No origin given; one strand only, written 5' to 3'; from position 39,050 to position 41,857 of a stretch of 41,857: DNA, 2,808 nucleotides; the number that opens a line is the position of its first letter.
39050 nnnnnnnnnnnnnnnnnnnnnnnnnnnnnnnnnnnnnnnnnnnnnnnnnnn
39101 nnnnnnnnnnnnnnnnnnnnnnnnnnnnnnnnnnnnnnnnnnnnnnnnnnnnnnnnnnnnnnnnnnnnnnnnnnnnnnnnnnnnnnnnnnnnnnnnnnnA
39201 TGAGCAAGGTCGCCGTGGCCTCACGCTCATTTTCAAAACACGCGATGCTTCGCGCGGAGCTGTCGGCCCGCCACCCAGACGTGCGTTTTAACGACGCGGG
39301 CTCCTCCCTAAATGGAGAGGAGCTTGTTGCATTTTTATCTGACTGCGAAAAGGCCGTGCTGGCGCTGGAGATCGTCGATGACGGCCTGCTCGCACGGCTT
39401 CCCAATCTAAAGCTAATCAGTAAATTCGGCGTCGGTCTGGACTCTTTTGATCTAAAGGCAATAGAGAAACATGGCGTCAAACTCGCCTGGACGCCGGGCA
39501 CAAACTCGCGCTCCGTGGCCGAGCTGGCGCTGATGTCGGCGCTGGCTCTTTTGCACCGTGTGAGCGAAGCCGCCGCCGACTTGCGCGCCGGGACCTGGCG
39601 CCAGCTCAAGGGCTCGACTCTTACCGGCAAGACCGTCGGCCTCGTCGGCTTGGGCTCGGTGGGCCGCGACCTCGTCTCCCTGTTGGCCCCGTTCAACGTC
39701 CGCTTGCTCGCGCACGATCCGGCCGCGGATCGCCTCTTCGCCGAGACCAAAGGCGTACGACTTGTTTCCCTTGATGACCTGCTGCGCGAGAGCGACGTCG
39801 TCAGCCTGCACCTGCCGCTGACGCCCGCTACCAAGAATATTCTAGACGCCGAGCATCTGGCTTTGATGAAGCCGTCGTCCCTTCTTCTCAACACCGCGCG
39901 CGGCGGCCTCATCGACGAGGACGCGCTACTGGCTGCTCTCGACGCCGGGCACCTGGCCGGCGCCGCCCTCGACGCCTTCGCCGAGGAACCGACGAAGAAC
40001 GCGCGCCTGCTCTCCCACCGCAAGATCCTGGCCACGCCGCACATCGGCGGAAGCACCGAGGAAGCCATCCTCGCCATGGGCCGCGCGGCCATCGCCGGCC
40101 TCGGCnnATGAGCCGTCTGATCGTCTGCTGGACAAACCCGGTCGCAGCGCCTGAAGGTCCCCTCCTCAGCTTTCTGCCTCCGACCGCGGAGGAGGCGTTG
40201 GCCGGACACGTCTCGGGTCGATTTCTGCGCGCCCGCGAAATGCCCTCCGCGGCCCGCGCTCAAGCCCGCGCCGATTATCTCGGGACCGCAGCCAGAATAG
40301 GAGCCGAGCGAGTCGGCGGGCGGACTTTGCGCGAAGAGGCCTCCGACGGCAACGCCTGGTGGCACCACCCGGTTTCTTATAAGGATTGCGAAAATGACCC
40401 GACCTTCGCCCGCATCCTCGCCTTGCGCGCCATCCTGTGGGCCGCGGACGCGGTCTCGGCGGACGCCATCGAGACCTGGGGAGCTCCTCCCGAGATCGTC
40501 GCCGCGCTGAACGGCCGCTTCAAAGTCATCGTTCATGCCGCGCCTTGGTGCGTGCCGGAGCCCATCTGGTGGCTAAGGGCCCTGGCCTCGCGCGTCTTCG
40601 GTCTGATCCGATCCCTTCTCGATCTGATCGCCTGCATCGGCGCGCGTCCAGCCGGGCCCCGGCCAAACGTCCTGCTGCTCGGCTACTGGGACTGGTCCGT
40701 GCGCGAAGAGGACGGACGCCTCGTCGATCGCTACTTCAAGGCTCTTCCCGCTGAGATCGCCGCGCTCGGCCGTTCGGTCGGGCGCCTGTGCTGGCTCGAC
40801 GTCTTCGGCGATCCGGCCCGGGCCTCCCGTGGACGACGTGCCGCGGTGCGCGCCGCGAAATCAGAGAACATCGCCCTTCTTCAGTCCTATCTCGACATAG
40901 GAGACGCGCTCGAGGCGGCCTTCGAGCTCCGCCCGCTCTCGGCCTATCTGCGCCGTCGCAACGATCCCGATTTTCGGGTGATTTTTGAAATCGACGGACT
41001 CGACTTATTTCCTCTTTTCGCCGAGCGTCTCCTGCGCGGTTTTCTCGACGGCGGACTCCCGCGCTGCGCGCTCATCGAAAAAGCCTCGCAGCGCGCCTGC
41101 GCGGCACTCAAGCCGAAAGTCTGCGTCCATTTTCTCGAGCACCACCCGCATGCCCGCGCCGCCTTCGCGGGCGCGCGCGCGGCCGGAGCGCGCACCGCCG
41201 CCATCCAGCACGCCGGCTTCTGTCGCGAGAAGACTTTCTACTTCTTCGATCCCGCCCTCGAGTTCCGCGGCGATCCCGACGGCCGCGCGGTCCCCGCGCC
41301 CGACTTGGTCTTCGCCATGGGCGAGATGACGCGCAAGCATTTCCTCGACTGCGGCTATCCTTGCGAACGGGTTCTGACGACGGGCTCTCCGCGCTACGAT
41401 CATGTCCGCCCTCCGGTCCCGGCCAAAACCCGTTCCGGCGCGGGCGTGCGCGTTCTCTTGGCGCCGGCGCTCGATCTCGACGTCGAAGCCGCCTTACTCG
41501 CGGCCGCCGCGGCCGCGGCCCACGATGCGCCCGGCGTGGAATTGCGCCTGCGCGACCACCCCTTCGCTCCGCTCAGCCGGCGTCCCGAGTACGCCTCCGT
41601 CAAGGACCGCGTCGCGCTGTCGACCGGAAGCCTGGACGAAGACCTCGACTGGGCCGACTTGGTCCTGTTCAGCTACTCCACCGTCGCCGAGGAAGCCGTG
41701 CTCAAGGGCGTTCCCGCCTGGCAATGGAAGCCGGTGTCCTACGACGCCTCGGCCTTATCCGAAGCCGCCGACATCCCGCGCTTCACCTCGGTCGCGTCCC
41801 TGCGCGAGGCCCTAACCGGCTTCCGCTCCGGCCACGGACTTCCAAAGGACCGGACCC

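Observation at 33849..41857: Eight translationally coupled genes (kpsF, HpcH-type aldolase, kdsB-like, Gfo/Idh/MocA, SDR, dehydroquinate-synthase-like, 2-hydroxyacid DH, putative transferase): candidate pathway to a non-canonical CMP-activated 3-deoxy-ulosonic, possibly carbocyclic, sugar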

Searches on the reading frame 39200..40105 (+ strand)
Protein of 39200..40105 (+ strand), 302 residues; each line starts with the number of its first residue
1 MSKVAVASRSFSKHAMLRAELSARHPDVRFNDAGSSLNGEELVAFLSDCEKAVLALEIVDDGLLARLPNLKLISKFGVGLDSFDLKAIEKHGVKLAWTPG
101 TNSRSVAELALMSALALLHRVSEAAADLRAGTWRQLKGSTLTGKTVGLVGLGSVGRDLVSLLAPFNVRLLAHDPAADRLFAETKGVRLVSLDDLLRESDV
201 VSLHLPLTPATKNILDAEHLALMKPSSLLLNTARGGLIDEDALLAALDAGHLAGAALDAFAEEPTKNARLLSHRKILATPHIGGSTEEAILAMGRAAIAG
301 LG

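Call 7: search_protein_families(library=pfam, proteins=[window:39200-40105:+], max_evalue=0.001)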
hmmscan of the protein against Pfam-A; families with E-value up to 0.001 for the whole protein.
window:39200-40105:+ (302 aa): 2 families
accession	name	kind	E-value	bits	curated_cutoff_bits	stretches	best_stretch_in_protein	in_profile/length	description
PF02826.25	2-Hacid_dh_C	-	9.9e-56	188.3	25.1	1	112-283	2-178/178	D-isomer specific 2-hydroxyacid dehydrogenase, NAD binding domain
PF00389.36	2-Hacid_dh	-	2.9e-21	76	24.6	1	15-298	9-117/134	D-isomer specific 2-hydroxyacid dehydrogenase, catalytic domain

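Call 8: search_protein_families(library=ncbifam, proteins=[window:39200-40105:+], max_evalue=0.001)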
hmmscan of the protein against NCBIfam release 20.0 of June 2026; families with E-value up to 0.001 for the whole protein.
window:39200-40105:+ (302 aa): 21 families
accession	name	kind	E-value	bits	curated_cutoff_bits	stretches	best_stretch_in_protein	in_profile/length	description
TIGR01327.1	PGDH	equivalog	1.2e-68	232.2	454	1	36-294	28-290/525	phosphoglycerate dehydrogenase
NF008759.0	PRK11790.1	equivalog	3.2e-53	180.9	404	1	35-295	41-307/410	phosphoglycerate dehydrogenase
NF009714.1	PRK13243.1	equivalog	1.1e-52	179.4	455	1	54-295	52-303/332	glyoxylate reductase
NF011938.0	PRK15409.1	equivalog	2.6e-45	154.9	492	1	25-299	22-303/324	glyoxylate/hydroxypyruvate reductase GhrB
NF005069.0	PRK06487.1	equivalog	1.7e-44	152.2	448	1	39-288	39-294/320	2-hydroxyacid dehydrogenase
NF005750.0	PRK07574.1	equivalog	5.8e-41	140.8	329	1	64-289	109-341/386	NAD-dependent formate dehydrogenase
NF005387.0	PRK06932.1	equivalog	1.3e-37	129.4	492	1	38-290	34-295/314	2-hydroxyacid dehydrogenase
NF006263.0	PRK08410.1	equivalog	1.3e-36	126.6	389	1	40-290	34-292/311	D-2-hydroxyacid dehydrogenase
NF001309.0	PRK00257.1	equivalog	3.1e-36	125.1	434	1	69-285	58-258/379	4-phosphoerythronate dehydrogenase PdxB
NF041369.1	Dhydh_Halo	equivalog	2.3e-34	119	400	1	77-288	63-278/305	D-2-hydroxyacid dehydrogenase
NF000492.1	vanH_gen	exception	6.5e-33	114.1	540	1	69-262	66-254/312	D-lactate dehydrogenase VanH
NF006374.0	PRK08605.1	subfamily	2.7e-27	95.7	356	1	66-290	64-307/332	D-lactate dehydrogenase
NF000128.1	vanH-Sc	exception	3.2e-27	95.5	650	1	104-263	120-275/337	D-lactate dehydrogenase VanH-Sc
NF000151.1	vanH-Ac1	exception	4.2e-25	88.8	750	1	67-262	100-290/351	D-lactate dehydrogenase VanH-Ac1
NF000004.1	vanH-D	exception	1.5e-24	86.7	550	1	63-263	65-261/323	D-lactate dehydrogenase VanH-D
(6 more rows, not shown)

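Call 38: search_solved_structures(query=window:39200-40105:+, max_evalue=1e-20, show_alignments=0)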
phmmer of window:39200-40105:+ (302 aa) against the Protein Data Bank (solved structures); distinct sequences matched with E-value up to 1e-20: 142 (the best 60 are shown).
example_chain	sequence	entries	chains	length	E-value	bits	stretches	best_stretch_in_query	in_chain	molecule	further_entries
3ddn_A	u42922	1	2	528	9.9e-52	179.3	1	41-290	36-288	D-3-phosphoglycerate dehydrogenase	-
1ygy_A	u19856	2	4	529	9.9e-52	179.3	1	41-290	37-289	D-3-phosphoglycerate dehydrogenase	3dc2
5n6c_A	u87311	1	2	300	1.6e-50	175.3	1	36-294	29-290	D-3-phosphoglycerate dehydrogenase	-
7ewh_A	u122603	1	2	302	1.6e-50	175.3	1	36-294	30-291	D-3-phosphoglycerate dehydrogenase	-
6plf_A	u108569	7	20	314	1.9e-50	175.1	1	36-294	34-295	D-3-phosphoglycerate dehydrogenase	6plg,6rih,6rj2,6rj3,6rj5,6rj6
7dkm_A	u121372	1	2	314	1.9e-50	175.1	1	36-294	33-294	D-3-phosphoglycerate dehydrogenase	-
6cwa_A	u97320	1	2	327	2.1e-50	174.9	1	36-294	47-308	D-3-phosphoglycerate dehydrogenase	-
7cvp_A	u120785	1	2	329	2.2e-50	174.9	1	36-294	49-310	D-3-phosphoglycerate dehydrogenase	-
2g76_A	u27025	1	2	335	2.3e-50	174.8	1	36-294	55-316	D-3-phosphoglycerate dehydrogenase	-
1wwk_A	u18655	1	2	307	1.1e-48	169.3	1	41-290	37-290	phosphoglycerate dehydrogenase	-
9jcm_A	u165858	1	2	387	7.3e-48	166.6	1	32-290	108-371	D-3-phosphoglycerate dehydrogenase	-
9jcn_A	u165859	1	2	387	5.7e-47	163.7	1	32-290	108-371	D-3-phosphoglycerate dehydrogenase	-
2p9c_A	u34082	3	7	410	2.7e-42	148.4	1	37-294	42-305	D-3-phosphoglycerate dehydrogenase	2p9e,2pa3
2p9g_A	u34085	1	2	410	2.7e-42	148.3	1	37-294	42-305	D-3-phosphoglycerate dehydrogenase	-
1psd_A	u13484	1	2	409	6.3e-42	147.1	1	37-294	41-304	D-3-PHOSPHOGLYCERATE DEHYDROGENASE (PHOSPHOGLYCERATE DEHYDROGENASE)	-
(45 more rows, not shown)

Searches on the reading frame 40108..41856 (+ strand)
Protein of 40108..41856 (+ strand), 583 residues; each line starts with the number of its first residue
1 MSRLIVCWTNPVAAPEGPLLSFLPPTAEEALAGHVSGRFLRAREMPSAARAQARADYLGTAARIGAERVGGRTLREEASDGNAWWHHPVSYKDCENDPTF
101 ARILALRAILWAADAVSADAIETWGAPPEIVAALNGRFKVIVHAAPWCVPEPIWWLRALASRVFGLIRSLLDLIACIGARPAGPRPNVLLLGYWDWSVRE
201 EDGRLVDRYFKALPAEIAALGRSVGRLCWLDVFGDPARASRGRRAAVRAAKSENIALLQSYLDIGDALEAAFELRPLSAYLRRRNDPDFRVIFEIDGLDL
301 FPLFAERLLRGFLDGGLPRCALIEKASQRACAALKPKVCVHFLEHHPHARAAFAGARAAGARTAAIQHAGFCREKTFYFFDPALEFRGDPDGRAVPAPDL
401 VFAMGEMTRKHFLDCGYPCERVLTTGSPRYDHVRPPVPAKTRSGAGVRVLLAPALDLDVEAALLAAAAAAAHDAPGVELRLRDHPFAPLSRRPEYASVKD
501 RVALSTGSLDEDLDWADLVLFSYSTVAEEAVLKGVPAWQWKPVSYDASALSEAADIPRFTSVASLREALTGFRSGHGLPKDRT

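Call 7: search_protein_families(library=pfam, proteins=[window:40108-41856:+], max_evalue=0.001)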
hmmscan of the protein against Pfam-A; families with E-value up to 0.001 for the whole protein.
window:40108-41856:+ (583 aa): 0 families

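Call 8: search_protein_families(library=ncbifam, proteins=[window:40108-41856:+], max_evalue=0.001)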
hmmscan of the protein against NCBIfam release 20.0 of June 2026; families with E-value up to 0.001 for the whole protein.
window:40108-41856:+ (583 aa): 1 family
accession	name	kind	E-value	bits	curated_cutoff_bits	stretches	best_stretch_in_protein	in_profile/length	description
TIGR04326.1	O_ant_LIC13510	subfamily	2.2e-21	75.9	250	1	201-571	196-576/602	TIGR04326 family surface carbohydrate biosynthesis protein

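Call 33: search_solved_structures(query=window:40108-41856:+, max_evalue=1, show_alignments=1)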
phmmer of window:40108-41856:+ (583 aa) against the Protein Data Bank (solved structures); distinct sequences matched with E-value up to 1: 1.
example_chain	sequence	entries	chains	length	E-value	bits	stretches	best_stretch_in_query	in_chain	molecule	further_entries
2ljk_A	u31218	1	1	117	0.24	13.1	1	425-482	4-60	Protein C17orf37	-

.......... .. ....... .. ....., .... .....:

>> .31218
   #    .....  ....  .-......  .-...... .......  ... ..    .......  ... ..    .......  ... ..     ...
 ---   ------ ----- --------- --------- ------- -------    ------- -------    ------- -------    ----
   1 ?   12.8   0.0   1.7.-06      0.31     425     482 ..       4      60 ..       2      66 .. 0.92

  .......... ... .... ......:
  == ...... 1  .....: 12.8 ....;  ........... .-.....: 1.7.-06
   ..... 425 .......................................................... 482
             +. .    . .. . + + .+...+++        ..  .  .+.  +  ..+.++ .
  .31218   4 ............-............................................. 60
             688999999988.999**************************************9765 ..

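Call 39: find_homologous_proteins(query=window:40108-41856:+, max_evalue=0.00001)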
Query window:40108-41856:+ (583 aa): 26 proteins with E <= 0.00001 among 8000 candidates.
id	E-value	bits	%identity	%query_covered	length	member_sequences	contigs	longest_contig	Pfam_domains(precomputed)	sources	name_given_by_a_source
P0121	0.0e+0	1320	100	100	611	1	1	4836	-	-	-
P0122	0.0e+0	1157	87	100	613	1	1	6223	-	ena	-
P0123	0.0e+0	1076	82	100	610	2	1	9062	-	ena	-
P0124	1.7e-280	950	73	100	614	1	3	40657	-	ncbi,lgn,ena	ncbi:MAG: hypothetical protein AAB036_00005 [Elusimicrobiota bacterium]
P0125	4.1e-270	916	72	100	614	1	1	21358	-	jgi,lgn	jgi:hypothetical protein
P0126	4.9e-265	899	71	100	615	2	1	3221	-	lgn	-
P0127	9.2e-264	895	70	100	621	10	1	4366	-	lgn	-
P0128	2.3e-263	893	71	100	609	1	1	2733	-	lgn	-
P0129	3.8e-259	879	69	100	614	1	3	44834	-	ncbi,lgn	-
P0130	3.6e-257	873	69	100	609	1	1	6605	-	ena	-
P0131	1.1e-256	871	69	100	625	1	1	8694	-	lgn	-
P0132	4.0e-251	853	69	100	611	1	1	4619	-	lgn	-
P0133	3.1e-217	741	61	100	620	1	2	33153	-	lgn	-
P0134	1.0e-191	657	56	100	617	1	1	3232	-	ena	-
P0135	1.4e-186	640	59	94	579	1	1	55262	-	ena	-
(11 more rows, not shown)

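Call 51: predict_structure(alignment_id=A1)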
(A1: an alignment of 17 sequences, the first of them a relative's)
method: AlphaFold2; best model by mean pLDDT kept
length: 611 residues; sequences in the alignment: 17
mean_pLDDT: 82.7   pTM: 0.86
mean pLDDT of the five models: 82.7, 81.2, 80.2, 79.8, 78.4
residues with pLDDT >= 90: 257; 70-90: 255; 50-70: 59; < 50: 40
segments of 3 or more residues with pLDDT < 50: 90-95, 428-433, 584-607
pLDDT, mean of each block of 10 residues (from residue 1): 91 90 93 90 93 88 84 82 55 61 95 96 94 95 75 84 90 90 84 88 83 83 92 76 91 92 94 87 90 94 86 77 93 94 73 91 78 60 67 75 76 79 64 65 81 88 95 91 87 93 92 94 86 91 85 86 94 79 47 36 45 50
secondary structure, 60 per line:
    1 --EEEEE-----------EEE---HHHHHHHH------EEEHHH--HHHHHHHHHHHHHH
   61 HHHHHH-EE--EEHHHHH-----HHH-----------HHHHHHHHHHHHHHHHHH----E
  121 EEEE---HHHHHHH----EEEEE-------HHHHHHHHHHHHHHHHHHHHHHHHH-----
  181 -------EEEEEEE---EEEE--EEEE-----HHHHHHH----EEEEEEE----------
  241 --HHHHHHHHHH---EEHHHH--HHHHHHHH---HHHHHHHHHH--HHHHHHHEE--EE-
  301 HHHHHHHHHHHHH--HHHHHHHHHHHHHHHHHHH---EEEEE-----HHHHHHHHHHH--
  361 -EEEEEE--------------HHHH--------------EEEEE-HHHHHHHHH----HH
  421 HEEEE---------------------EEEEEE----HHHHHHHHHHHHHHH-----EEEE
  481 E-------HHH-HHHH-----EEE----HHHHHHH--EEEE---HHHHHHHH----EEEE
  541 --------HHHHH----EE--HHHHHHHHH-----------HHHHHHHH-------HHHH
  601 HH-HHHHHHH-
elements in order: E3-7 E19-21 H25-32 E39-41 H47-66 H74-78 H98-115 E120-124 H128-134 E139-143 H151-175 E188-194 E198-201 E204-207 H213-219 E224-230 H243-252 H258-261 H264-271 H275-284 H287-293 H301-313 H316-334 E338-342 H348-358 E362-367 H382-385 E400-404 H406-414 E422-425 E447-452 H457-471 E477-481 H493-496 E502-504 H509-515 E518-521 H525-532 E537-540 H549-553 H562-570 H582-589 H597-602 H604-610

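Call 54: fold_search(model_id=the predicted structure, library=pdb)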
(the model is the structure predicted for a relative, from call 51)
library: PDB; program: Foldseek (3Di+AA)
matches with E <= 10: 1151; with E <= 0.001: 137
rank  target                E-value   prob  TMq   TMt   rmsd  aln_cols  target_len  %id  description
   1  5n80                  5.1e-08  1.00  0.32  0.50   8.2       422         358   10  glycosyltransferase LPS biosynthesis in complex with UDP (released 2018-03-14)
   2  5xvs_A                7.1e-08  1.00  0.31  0.48  14.2       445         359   12  Crystal structure of UDP-GlcNAc 2-epimerase NeuC complexed with UDP (released 2018-04-11)
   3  3d0r_A                1.1e-07  1.00  0.34  0.49   9.2       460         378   15  Crystal structure of calG3 from Micromonospora echinospora determined in space group P2(1) (released 2008-06-24)
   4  3d0r_B                1.3e-07  1.00  0.31  0.44   9.5       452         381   14  Crystal structure of calG3 from Micromonospora echinospora determined in space group P2(1) (released 2008-06-24)
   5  5zlr_A                1.6e-07  1.00  0.34  0.52   8.6       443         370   14  Structure of NeuC (released 2018-05-16)
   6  1v4v_A                2.2e-07  1.00  0.32  0.46   9.6       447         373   14  Crystal Structure Of UDP-N-Acetylglucosamine 2-Epimerase From Thermus Thermophilus HB8 (released 2003-12-02)
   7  3mbo_C                2.2e-07  1.00  0.31  0.45  10.9       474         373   13  Crystal Structure of the Glycosyltransferase BaBshA bound with UDP and L-malate (released 2010-09-29)
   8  6vlc_D                2.3e-07  1.00  0.32  0.48   9.2       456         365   11  Crystal structure of UDP-GlcNAc 2-epimerase from Neisseria meningitidis bound to UDP-GlcNAc (released 2020-11-11)
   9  3beo_A                2.7e-07  1.00  0.33  0.49   9.6       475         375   10  A Structural Basis for the allosteric regulation of non-hydrolyzing UDP-GlcNAc 2-epimerases (released 2008-02-19)
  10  3d0q_A                3.2e-07  1.00  0.31  0.46   9.6       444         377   14  Crystal structure of calG3 from Micromonospora echinospora determined in space group I222 (released 2008-06-24)
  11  3mbo_F                3.8e-07  1.00  0.33  0.49   8.9       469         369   13  Crystal Structure of the Glycosyltransferase BaBshA bound with UDP and L-malate (released 2010-09-29)
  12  5n7z                  4.2e-07  1.00  0.30  0.46   8.5       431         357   10  glycosyltransferase in LPS biosynthesis (released 2018-03-14)
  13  5lqd_A                4.2e-07  1.00  0.37  0.48   9.6       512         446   15  Trehalose-6-phosphate synthase, GDP-glucose-dependent OtsA (released 2016-12-07)
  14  4amg_B                4.2e-07  1.00  0.33  0.47   9.4       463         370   14  Crystal structure of the glycosyltransferase SnogD from Streptomyces nogalater (released 2012-09-05)
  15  5xvs_B                4.7e-07  1.00  0.29  0.44  15.0       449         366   13  Crystal structure of UDP-GlcNAc 2-epimerase NeuC complexed with UDP (released 2018-04-11)
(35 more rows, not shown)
